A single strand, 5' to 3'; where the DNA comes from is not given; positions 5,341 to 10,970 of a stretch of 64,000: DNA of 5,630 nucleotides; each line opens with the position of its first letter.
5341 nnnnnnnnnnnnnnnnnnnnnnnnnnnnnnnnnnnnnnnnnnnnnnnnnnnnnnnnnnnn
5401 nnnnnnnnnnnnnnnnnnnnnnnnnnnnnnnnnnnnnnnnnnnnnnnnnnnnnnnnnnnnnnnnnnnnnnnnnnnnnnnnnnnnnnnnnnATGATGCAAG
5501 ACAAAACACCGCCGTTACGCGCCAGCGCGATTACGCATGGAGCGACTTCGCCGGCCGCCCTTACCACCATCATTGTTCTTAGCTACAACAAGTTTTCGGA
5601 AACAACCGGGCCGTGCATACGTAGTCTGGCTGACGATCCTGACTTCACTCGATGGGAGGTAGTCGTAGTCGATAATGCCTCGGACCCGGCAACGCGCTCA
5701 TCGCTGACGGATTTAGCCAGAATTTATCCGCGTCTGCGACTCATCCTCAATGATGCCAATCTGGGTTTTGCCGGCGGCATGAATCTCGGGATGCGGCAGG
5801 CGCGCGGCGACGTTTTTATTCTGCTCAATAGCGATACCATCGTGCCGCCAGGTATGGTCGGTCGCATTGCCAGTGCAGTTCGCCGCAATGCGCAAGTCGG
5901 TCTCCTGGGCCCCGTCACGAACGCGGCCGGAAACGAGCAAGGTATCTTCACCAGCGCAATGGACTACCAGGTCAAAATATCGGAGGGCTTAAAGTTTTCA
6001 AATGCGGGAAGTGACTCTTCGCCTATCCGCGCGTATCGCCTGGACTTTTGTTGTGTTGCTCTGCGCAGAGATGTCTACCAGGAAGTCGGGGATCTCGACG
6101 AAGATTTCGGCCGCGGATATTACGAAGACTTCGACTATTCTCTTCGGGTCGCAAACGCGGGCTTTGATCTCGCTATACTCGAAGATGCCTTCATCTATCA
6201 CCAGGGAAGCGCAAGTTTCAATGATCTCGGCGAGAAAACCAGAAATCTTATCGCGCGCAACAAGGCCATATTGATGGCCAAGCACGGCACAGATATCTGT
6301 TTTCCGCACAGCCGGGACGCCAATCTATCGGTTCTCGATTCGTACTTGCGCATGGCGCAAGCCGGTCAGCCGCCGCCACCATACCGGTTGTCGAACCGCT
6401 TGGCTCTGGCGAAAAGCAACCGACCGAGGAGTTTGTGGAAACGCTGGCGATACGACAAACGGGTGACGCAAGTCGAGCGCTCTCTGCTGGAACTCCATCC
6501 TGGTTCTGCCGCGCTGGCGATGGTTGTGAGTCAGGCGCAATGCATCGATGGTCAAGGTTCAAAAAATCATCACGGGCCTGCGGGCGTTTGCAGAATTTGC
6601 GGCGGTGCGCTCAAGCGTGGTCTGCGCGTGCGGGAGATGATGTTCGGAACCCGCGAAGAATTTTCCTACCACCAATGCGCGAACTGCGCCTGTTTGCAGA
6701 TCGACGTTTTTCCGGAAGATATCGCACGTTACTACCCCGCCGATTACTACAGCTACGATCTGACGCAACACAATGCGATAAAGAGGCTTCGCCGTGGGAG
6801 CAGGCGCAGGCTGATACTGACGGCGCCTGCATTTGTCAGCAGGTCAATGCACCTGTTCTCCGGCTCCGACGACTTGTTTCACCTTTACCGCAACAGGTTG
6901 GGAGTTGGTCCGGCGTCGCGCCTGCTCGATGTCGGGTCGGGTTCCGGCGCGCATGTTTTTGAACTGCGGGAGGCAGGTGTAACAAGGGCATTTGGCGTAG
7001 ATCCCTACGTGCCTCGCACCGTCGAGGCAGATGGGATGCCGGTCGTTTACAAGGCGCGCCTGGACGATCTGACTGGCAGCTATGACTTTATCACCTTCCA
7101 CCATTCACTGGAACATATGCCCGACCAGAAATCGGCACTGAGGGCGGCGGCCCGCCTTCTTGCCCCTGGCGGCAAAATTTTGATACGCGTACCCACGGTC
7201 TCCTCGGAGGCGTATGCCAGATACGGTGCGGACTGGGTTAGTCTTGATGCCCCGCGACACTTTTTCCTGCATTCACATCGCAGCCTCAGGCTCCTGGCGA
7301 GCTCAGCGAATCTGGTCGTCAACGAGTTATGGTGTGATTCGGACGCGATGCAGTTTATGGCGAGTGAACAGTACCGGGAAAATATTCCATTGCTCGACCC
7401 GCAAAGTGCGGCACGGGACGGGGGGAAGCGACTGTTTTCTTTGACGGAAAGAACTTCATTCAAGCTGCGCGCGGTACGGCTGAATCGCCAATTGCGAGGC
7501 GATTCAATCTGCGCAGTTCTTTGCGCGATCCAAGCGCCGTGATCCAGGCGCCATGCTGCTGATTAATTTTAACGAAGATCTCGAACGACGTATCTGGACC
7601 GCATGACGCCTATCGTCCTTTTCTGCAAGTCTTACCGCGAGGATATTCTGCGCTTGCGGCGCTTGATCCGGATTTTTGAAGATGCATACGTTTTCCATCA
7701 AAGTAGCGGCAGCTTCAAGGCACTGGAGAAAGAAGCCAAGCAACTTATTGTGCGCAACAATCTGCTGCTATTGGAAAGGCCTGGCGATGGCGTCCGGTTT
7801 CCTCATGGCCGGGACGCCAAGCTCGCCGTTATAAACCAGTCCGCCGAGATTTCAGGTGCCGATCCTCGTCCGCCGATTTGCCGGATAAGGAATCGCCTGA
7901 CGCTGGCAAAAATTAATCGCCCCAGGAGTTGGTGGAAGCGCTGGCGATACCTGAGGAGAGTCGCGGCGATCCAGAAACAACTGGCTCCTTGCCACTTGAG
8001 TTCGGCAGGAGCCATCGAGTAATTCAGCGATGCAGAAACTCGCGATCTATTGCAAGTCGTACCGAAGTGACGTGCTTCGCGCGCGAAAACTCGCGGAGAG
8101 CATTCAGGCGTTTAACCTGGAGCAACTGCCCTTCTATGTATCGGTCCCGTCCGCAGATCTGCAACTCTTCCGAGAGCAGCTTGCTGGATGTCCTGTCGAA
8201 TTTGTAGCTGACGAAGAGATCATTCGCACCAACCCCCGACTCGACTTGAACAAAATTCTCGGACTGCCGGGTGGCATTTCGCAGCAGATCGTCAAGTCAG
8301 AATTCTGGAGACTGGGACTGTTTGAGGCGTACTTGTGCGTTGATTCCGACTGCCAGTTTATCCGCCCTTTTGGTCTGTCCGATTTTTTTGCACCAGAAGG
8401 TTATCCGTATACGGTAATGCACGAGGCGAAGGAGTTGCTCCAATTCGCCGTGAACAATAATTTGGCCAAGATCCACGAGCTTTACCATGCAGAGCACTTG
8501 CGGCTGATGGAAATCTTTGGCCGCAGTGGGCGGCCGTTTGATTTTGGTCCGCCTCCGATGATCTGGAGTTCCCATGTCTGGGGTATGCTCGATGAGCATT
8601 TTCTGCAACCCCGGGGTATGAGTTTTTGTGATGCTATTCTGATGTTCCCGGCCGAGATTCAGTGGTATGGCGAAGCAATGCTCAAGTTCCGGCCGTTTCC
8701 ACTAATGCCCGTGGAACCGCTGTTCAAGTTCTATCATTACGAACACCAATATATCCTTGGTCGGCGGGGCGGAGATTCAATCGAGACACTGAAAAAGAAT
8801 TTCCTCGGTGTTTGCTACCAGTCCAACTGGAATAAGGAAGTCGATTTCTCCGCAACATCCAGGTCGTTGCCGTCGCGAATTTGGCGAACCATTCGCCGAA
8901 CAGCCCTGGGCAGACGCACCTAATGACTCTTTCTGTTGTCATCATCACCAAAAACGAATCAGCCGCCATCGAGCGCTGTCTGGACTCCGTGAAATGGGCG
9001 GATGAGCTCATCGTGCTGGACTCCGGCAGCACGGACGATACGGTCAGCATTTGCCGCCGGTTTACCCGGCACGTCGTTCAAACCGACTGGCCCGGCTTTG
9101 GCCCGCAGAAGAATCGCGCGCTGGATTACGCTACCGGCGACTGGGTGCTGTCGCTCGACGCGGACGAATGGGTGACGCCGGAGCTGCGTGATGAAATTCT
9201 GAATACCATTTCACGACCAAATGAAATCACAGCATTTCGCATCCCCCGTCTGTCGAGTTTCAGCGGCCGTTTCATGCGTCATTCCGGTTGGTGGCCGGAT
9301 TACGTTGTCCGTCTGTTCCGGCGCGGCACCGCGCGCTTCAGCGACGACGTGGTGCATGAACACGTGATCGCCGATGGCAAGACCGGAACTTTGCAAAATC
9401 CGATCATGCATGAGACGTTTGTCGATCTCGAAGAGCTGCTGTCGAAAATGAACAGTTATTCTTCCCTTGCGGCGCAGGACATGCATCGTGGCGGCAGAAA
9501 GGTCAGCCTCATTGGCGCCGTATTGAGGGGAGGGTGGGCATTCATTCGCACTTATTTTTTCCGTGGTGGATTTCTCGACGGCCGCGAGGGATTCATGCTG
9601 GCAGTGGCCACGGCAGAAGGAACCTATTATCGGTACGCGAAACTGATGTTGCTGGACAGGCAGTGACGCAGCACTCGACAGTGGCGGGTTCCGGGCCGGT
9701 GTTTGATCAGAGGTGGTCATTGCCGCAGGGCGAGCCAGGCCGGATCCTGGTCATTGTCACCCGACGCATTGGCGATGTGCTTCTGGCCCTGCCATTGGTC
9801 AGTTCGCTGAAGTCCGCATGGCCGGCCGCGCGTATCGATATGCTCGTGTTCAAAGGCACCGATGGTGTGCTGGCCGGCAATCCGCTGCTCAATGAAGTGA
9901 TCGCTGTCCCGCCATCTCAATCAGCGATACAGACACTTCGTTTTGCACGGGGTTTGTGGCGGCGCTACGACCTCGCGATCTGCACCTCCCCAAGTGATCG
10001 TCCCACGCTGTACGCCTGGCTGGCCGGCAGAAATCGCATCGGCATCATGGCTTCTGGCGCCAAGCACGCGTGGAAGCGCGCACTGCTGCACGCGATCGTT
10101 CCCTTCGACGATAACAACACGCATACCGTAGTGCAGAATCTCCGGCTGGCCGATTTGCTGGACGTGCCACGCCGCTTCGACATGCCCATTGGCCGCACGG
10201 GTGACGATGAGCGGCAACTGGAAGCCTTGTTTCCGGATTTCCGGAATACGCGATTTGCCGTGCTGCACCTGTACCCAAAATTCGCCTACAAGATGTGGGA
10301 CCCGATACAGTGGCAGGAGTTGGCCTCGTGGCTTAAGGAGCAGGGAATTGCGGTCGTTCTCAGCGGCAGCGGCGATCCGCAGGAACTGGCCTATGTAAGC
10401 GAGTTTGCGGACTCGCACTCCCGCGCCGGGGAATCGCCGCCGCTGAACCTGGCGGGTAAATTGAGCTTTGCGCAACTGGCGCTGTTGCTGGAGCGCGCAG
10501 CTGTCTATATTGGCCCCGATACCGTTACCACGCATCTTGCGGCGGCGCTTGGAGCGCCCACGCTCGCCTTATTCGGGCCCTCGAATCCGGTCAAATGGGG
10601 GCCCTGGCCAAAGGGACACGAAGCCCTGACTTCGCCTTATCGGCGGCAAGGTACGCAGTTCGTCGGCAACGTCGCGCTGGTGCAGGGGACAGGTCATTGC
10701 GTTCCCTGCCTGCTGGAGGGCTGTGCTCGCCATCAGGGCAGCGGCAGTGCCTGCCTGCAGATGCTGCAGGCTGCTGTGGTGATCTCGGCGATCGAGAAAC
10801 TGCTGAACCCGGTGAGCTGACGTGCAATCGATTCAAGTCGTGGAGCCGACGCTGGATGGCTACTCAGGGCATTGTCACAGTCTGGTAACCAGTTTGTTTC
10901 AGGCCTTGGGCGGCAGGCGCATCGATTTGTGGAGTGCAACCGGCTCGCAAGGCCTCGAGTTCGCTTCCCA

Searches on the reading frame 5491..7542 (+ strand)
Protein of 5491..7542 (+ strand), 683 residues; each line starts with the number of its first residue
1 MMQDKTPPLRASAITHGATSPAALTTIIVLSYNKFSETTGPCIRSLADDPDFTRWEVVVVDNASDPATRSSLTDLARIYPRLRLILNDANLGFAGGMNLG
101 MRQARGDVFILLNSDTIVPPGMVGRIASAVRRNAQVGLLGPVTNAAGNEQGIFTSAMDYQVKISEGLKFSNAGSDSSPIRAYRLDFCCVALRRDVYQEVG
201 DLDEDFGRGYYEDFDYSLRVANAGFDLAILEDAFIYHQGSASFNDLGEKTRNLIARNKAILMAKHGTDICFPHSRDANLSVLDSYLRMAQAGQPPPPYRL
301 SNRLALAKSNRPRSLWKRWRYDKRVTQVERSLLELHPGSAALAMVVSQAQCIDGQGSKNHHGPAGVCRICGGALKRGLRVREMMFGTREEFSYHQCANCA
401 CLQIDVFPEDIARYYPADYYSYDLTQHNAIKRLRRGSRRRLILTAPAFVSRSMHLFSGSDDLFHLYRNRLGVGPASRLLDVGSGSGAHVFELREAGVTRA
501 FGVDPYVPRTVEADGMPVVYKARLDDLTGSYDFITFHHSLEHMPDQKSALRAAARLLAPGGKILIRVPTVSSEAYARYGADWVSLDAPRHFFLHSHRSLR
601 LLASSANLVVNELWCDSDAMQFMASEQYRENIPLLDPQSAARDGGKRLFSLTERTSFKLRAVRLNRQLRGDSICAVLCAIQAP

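Call 40: search_protein_families(library=pfam, proteins=[window:5491-7542:+], max_evalue=0.00001)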
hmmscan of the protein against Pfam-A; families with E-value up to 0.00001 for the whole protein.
window:5491-7542:+ (683 aa): 8 families
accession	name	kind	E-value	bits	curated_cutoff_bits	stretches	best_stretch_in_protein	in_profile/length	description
PF00535.33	Glycos_transf_2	-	3.3e-23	82.9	23.3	1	26-198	1-166/168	Glycosyl transferase family 2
PF13489.12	Methyltransf_23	-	6.6e-23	81.7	27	1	474-611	22-162/164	Methyltransferase domain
PF13641.12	Glyco_tranf_2_3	-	5.6e-16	59.7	27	1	25-243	3-217/230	Glycosyltransferase like family 2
PF08241.18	Methyltransf_11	-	1.1e-10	42.5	21.2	1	479-565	1-95/95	Methyltransferase domain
PF08242.18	Methyltransf_12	-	5.6e-08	33.9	30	1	479-563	1-98/98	Methyltransferase domain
PF13847.12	Methyltransf_31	-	2.3e-07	31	27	0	529-570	73-114/145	Methyltransferase domain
PF13649.12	Methyltransf_25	-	4.1e-07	31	27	1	479-561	2-97/97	Methyltransferase domain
PF10111.15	Glyco_tranf_2_2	-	1.2e-06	28.7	27.3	1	55-243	30-222/276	Glycosyltransferase like family 2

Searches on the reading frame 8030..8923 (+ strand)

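Call 40: search_protein_families(library=pfam, proteins=[window:8030-8923:+], max_evalue=0.00001)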
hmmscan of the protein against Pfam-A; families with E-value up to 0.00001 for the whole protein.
window:8030-8923:+ (297 aa): 1 family
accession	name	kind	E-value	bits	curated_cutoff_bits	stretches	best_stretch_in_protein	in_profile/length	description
PF20102.4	DUF6492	-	5.1e-06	26.2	22.9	1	9-132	15-137/291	Family of unknown function (DUF6492)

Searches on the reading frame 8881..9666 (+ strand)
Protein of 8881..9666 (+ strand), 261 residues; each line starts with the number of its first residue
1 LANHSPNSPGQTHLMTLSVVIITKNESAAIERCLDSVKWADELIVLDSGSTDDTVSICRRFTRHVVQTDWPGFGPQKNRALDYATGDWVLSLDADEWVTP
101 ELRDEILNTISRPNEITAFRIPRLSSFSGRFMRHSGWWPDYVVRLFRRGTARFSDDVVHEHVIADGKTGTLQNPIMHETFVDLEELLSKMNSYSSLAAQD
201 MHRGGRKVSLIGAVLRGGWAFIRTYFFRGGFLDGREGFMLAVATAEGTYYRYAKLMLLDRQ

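Call 40: search_protein_families(library=pfam, proteins=[window:8881-9666:+], max_evalue=0.00001)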
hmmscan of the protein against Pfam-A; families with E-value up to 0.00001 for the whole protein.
window:8881-9666:+ (261 aa): 1 family
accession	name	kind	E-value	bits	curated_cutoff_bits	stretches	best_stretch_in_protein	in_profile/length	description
PF00535.33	Glycos_transf_2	-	7.4e-24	85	23.3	1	18-143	1-139/168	Glycosyl transferase family 2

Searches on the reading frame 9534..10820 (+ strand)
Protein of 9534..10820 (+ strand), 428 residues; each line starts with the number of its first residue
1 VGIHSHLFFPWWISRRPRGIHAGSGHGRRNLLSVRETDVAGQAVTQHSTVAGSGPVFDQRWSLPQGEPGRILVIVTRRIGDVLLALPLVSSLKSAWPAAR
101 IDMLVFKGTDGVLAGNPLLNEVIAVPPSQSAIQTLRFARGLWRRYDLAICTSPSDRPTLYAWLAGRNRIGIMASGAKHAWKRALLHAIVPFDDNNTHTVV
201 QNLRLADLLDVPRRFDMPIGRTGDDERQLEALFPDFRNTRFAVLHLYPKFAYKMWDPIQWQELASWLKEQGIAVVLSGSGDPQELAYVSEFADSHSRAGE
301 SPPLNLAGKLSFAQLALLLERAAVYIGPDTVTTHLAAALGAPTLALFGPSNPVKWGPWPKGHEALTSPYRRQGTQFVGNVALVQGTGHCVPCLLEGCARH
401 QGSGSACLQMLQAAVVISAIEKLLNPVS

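Call 40: search_protein_families(library=pfam, proteins=[window:9534-10820:+], max_evalue=0.00001)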
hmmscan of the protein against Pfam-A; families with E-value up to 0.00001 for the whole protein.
window:9534-10820:+ (428 aa): 1 family
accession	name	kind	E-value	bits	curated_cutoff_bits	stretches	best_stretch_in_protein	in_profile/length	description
PF01075.23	Glyco_transf_9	-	3.2e-30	105.7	22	1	135-369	2-231/247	Glycosyltransferase family 9 (heptosyltransferase)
